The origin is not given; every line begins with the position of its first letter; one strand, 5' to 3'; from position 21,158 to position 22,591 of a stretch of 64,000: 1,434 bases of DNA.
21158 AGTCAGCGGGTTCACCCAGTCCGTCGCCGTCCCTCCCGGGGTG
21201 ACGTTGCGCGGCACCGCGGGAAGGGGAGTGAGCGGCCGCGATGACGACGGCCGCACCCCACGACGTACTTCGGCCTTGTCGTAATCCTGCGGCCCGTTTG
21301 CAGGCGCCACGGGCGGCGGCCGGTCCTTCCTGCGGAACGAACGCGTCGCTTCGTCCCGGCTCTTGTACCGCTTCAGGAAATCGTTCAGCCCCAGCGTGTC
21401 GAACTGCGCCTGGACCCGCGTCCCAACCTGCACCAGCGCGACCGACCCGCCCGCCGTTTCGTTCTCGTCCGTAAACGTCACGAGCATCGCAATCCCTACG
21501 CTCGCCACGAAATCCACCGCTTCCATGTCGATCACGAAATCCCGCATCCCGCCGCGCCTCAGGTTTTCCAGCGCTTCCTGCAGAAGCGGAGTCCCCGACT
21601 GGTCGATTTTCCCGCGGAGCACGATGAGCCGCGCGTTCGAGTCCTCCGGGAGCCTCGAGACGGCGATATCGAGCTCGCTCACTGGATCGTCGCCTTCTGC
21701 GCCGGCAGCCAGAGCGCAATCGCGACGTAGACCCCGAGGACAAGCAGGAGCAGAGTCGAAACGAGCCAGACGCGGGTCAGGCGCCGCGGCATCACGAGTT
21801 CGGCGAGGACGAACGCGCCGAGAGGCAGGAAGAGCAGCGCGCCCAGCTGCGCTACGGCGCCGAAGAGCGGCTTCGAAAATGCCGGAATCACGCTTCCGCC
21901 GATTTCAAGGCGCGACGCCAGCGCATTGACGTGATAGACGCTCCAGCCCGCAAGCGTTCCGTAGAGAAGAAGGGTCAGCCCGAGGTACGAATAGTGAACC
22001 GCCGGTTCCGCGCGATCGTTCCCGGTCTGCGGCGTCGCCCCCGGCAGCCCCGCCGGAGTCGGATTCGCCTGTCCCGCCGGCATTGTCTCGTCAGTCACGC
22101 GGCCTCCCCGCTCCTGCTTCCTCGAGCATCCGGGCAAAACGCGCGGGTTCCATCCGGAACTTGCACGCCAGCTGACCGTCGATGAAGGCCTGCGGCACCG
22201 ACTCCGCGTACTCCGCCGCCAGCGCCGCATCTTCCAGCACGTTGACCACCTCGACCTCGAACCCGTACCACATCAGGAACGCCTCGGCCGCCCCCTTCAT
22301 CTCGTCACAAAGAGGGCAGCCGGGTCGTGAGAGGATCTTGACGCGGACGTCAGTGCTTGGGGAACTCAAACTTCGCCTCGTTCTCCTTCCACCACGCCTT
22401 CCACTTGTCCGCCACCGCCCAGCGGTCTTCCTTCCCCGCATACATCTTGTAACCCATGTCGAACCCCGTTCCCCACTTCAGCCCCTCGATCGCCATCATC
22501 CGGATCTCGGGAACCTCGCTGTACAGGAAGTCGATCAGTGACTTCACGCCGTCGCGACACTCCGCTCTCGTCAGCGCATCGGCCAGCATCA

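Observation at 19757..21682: STAS (anti-sigma antagonist-type) domain fused in frame to adenylosuccinate lyase, in an operon with a Grx-like CPLC protein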

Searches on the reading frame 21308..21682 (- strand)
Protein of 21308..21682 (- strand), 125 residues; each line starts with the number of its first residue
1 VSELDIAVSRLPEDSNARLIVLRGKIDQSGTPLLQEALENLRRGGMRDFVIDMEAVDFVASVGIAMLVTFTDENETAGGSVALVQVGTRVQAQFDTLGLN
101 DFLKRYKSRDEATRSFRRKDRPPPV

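Call 14: find_homologous_proteins(query=window:21308-21682:-, max_evalue=0.001)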
Query window:21308-21682:-: 15 candidates shared short words with the query, none scored E <= 0.001.

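Call 20: search_protein_representatives(protein=window:21311-21682:-)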
Query: 124 residues. Proteins with E-value up to 0.001 (for the whole library): 1936; up to 1e-10: 57; up to 1e-30: 3. The best 150 are listed.
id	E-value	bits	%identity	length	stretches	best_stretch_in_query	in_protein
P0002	1.2e-42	161.0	65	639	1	3-124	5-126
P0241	7.7e-33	129.4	30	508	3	16-118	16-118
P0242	4.0e-31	123.9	53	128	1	2-120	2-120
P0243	2.5e-21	92.4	28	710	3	13-116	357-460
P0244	5.1e-20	88.1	25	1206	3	21-117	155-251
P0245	2.0e-18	83.0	25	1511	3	6-117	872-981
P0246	6.6e-18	81.3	32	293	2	3-107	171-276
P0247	3.6e-16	75.7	38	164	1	3-122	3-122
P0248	4.7e-16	75.4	25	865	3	4-111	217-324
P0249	6.5e-16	74.9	39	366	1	1-116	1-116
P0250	6.6e-16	74.9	29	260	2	7-113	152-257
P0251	2.9e-15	72.8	24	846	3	18-114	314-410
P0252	3.1e-15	72.7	24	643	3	4-121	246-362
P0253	3.3e-15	72.6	35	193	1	1-121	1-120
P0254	3.5e-15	72.6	34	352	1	3-122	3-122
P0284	3.2e-11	59.8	32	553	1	1-118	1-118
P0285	3.9e-11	59.5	37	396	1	16-117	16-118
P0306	3.1e-10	56.6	32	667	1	2-118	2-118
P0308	3.3e-10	56.5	34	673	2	1-119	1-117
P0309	3.6e-10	56.4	33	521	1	1-116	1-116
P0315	1.1e-09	54.8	34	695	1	1-113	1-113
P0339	1.3e-08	51.4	30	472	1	1-113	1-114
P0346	2.3e-08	50.6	31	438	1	14-123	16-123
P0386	8.9e-08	48.7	32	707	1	1-118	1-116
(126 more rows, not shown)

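Call 21: search_protein_families(library=pfam, proteins=[P0284, P0306, P0308, P0315, P0386, P0309, P0339, P0346, P0241, P0285], max_evalue=0.001)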
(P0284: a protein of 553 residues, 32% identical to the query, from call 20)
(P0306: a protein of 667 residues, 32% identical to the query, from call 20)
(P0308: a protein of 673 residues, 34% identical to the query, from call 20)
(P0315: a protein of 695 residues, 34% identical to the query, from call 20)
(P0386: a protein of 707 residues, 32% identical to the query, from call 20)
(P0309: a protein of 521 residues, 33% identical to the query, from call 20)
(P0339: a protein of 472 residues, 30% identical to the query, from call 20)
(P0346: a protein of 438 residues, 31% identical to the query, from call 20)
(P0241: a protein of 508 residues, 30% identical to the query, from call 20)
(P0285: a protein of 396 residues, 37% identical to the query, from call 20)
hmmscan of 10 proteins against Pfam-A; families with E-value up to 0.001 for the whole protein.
P0284 (553 aa): 2 families
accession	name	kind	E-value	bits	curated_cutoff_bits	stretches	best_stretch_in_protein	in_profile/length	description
PF01740.26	STAS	-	9.1e-18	64.4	22.6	1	18-112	11-106/106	STAS domain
PF13466.11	STAS_2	-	3.1e-13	50.1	29.2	1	20-99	1-79/80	STAS domain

P0306 (667 aa): 3 families
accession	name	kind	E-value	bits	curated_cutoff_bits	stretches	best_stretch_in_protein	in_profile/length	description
PF01740.26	STAS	-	1.5e-15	57.3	22.6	1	12-112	5-106/106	STAS domain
PF13466.11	STAS_2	-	8.2e-06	26.3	29.2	1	22-99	3-79/80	STAS domain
PF03601.19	Cons_hypoth698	-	1.4e-05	24.7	24.5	1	332-507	2-181/304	Conserved hypothetical protein 698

P0308 (673 aa): 4 families
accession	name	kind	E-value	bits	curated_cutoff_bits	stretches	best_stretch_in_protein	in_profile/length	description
PF01740.26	STAS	-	5.8e-11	42.5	22.6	1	12-110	8-106/106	STAS domain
PF00211.25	Guanylate_cyc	-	1e-10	41.9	21.9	1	505-664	5-179/183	Adenylate and Guanylate cyclase catalytic domain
PF13466.11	STAS_2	-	2.6e-06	28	29.2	1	21-97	1-79/80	STAS domain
PF13646.12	HEAT_2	-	6.4e-05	23.6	27.7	0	292-352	13-73/88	HEAT repeats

P0315 (695 aa): 3 families
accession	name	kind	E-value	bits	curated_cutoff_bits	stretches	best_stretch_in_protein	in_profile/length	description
PF01740.26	STAS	-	1.4e-13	50.9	22.6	1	9-112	5-106/106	STAS domain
PF03601.19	Cons_hypoth698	-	1.2e-09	38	24.5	1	379-503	2-130/304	Conserved hypothetical protein 698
PF13466.11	STAS_2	-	7.6e-07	29.7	29.2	1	20-99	1-79/80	STAS domain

P0386 (707 aa): 4 families
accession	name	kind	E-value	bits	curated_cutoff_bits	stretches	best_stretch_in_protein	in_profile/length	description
PF01740.26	STAS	-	1.1e-15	57.8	22.6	1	11-110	4-106/106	STAS domain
PF00211.25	Guanylate_cyc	-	9.4e-14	51.9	21.9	1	542-680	6-156/183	Adenylate and Guanylate cyclase catalytic domain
PF13466.11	STAS_2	-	2.1e-06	28.3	29.2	1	20-98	1-79/80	STAS domain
PF13646.12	HEAT_2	-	2.5e-05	24.9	27.7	0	408-473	18-85/88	HEAT repeats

P0309 (521 aa): 2 families
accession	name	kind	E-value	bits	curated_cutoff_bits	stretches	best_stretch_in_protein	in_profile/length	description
PF01740.26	STAS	-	5.1e-19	68.4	22.6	1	12-112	5-106/106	STAS domain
PF13466.11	STAS_2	-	3.9e-10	40.2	29.2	1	20-100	1-80/80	STAS domain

P0339 (472 aa): 2 families
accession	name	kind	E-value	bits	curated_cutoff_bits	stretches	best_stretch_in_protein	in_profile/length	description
PF01740.26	STAS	-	2e-18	66.5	22.6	1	15-113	9-106/106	STAS domain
PF13466.11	STAS_2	-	2.5e-08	34.4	29.2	1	20-101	1-80/80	STAS domain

P0346 (438 aa): 4 families
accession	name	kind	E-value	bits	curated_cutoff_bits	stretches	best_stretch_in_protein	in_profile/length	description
PF13581.12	HATPase_c_2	-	4.5e-15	56.2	27.4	1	289-416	6-127/127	Histidine kinase-like ATPase domain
PF01740.26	STAS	-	4.6e-12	46.1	22.6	1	20-114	11-106/106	STAS domain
PF13466.11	STAS_2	-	6.6e-08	33.1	29.2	1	22-101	1-79/80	STAS domain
PF02518.31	HATPase_c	-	9.8e-06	26.4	26.4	1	315-413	6-104/111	Histidine kinase-, DNA gyrase B-, and HSP90-like ATPase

P0241 (508 aa): 2 families
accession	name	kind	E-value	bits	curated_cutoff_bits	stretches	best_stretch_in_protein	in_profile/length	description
PF01740.26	STAS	-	3.5e-32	110.7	22.6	3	11-112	4-106/106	STAS domain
PF13466.11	STAS_2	-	1e-23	83.7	29.2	3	20-99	1-79/80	STAS domain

P0285 (396 aa): 3 families
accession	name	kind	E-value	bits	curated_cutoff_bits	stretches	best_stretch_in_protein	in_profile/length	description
PF01740.26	STAS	-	5.6e-18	65.1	22.6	1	10-113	6-106/106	STAS domain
PF13466.11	STAS_2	-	3.2e-11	43.7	29.2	1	20-100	1-79/80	STAS domain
PF13581.12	HATPase_c_2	-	1.5e-08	35.1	27.4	1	291-359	9-77/127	Histidine kinase-like ATPase domain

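Call 22: search_solved_structures(query=window:21311-21682:-, max_evalue=0.01, show_alignments=4)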
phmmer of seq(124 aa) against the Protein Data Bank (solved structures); distinct sequences matched with E-value up to 0.01: 7.
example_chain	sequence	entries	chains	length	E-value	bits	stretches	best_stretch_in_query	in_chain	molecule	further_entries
4hyl_A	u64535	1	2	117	1.9e-05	28.3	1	14-115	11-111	Stage II sporulation protein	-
4qtp_A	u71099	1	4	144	2.7e-05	27.8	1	8-117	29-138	Anti-sigma factor antagonist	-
1auz_A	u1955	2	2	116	0.00015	25.4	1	19-112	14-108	SPOIIAA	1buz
6m36_B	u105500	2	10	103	0.00015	25.4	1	15-103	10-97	Anti-sigma-B factor antagonist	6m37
8ih8_A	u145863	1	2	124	0.00051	23.7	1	13-112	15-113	Anti-sigma-F factor antagonist RsfB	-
7ch8_K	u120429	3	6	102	0.00094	22.8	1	18-80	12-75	STAS domain-containing protein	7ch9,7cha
1th8_B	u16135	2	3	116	0.0098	19.5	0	17-104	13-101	Anti-sigma F factor antagonist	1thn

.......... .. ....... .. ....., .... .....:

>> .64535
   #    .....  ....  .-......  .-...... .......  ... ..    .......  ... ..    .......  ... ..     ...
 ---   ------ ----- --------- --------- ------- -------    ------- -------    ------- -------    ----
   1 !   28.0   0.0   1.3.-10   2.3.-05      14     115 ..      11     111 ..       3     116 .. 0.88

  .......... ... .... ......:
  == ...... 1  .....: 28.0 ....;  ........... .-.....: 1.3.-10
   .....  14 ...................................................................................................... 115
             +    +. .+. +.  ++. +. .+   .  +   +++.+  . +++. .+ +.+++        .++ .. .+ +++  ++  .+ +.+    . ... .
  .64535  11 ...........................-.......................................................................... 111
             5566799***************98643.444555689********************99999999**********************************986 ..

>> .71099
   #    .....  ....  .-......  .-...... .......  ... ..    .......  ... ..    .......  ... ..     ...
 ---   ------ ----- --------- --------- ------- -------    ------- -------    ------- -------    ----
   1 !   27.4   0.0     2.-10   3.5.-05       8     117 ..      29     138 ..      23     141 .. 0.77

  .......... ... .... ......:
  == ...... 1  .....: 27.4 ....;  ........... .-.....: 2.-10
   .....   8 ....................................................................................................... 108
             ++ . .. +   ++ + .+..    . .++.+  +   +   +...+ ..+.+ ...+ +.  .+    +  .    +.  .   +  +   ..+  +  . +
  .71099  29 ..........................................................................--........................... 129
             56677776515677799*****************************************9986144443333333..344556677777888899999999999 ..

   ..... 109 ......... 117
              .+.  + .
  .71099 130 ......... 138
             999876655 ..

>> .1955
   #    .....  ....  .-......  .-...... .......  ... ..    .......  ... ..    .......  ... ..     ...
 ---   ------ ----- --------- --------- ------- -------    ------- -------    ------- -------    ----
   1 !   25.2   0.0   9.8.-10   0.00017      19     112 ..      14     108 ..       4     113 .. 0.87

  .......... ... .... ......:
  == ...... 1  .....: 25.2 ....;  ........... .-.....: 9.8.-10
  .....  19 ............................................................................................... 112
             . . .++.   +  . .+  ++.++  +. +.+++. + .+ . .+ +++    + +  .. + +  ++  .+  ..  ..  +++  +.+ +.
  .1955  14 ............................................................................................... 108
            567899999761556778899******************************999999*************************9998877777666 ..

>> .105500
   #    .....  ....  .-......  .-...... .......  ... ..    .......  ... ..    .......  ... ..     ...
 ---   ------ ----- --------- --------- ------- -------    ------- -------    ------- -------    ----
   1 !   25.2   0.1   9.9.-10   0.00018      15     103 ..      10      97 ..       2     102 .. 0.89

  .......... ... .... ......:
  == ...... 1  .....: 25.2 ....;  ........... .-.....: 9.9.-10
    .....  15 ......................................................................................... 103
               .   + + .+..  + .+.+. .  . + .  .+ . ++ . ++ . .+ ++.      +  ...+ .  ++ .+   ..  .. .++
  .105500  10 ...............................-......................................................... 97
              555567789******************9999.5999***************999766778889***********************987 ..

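Call 50: find_encoding_contigs(protein=P0242, flank=8000, max_places=2)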
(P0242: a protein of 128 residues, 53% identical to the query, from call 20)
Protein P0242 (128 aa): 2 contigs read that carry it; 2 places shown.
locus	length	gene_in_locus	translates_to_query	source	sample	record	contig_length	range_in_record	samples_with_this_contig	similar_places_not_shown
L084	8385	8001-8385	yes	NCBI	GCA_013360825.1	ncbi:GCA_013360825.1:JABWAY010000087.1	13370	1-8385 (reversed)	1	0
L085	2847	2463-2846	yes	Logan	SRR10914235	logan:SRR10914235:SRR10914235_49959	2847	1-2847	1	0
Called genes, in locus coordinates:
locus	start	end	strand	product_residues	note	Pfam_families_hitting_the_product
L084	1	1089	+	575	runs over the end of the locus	-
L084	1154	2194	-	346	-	PF01740:STAS, PF13466:STAS_2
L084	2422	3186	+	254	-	PF05157:MshEN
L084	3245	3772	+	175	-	PF07719:TPR_2 (faint), PF13414:TPR_11 (weak)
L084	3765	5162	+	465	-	PF13230:GATase_4 (weak), PF13522:GATase_6, PF13537:GATase_7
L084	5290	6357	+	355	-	PF00586:AIRS, PF02769:AIRS_C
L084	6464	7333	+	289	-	PF13646:HEAT_2 (faint)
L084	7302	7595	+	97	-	PF13192:Thioredoxin_3 (weak), PF00462:Glutaredoxin (weak), PF05768:Glrx-like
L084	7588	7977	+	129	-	-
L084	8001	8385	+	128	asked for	PF13466:STAS_2, PF01740:STAS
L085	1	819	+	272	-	?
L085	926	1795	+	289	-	PF13646:HEAT_2 (faint)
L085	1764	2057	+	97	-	PF13192:Thioredoxin_3 (weak), PF00462:Glutaredoxin (weak), PF05768:Glrx-like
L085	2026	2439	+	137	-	-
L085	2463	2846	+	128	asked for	PF13466:STAS_2, PF01740:STAS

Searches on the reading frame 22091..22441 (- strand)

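Call 3: search_protein_families(library=pfam, proteins=[window:22091-22441:-], max_evalue=0.01)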
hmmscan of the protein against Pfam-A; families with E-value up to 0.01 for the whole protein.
window:22091-22441:- (116 aa): 4 families
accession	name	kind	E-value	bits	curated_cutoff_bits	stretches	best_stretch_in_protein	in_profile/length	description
PF05768.20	Glrx-like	-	1.1e-11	45.3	26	1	34-106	2-76/77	Glutaredoxin-like domain (DUF836)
PF00462.30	Glutaredoxin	-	1.4e-06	28.9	22.9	1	34-91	1-59/60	Glutaredoxin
PF13192.12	Thioredoxin_3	-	2.1e-06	28.1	24.8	1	33-93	2-61/76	Thioredoxin domain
PF19817.4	DUF6300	-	0.00037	21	27.8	1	42-92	46-98/110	Family of unknown function (DUF6300)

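Call 4: search_protein_families(library=ncbifam, proteins=[window:22091-22441:-], max_evalue=0.01)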
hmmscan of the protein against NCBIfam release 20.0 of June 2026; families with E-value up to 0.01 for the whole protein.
window:22091-22441:- (116 aa): 3 families
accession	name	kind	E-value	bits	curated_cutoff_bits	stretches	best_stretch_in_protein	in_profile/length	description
TIGR02190.1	GlrX-dom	hypoth_equivalog_domain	1.4e-05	25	99.3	1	33-92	9-68/79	glutaredoxin-family domain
TIGR02187.2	PDO_seleno_TRX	equivalog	0.00091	18.6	185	1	20-92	118-192/209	protein disulfide oxidoreductase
TIGR00412.2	redox_disulf_2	subfamily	0.0041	17.5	62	1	34-94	2-61/75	MTH895/ArsE family thioredoxin-like protein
